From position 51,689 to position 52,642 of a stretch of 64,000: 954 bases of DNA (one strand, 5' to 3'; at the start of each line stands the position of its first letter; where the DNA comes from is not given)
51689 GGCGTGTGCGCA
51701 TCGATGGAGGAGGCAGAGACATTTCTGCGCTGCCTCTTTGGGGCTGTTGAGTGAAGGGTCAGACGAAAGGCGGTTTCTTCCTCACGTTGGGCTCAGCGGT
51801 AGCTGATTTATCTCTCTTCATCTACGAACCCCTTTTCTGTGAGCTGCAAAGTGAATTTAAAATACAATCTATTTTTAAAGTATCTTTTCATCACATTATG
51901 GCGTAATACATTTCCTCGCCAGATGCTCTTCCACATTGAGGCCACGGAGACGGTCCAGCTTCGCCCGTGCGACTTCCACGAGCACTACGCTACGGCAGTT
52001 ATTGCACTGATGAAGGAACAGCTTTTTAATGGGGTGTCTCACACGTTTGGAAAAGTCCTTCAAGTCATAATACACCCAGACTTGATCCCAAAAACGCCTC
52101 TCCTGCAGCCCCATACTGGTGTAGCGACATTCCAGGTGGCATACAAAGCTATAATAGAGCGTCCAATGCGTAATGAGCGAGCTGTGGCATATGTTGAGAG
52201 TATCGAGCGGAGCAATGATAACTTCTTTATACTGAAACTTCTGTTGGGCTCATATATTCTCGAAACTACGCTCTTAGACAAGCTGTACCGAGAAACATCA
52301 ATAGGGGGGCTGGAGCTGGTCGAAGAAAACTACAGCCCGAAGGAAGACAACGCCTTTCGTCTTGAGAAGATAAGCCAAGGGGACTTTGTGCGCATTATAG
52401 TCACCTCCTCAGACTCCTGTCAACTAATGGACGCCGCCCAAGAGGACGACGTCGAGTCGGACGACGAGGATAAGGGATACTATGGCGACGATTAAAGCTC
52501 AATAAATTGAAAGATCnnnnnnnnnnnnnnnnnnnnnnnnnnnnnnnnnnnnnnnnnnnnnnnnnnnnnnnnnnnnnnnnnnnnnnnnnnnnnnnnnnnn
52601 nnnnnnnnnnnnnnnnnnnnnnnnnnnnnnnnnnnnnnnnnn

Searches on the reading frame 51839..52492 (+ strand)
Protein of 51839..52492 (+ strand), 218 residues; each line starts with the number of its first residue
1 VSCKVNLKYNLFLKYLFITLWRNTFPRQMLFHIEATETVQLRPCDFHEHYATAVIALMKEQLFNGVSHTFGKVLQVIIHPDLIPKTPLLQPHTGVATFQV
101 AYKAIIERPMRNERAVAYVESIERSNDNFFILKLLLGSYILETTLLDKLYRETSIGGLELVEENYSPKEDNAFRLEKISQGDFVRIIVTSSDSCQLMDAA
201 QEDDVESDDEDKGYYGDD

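Call 61: search_protein_families(library=pfam, proteins=[window:51839-52492:+], max_evalue=0.01)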
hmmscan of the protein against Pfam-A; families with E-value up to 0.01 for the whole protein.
window:51839-52492:+ (218 aa): 1 family
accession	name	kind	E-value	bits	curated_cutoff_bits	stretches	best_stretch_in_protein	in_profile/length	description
PF03876.22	SHS2_Rpb7-N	-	0.0042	17.6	24.8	1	37-77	2-42/57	SHS2 domain found in N terminus of Rpb7p/Rpc25p/MJ0397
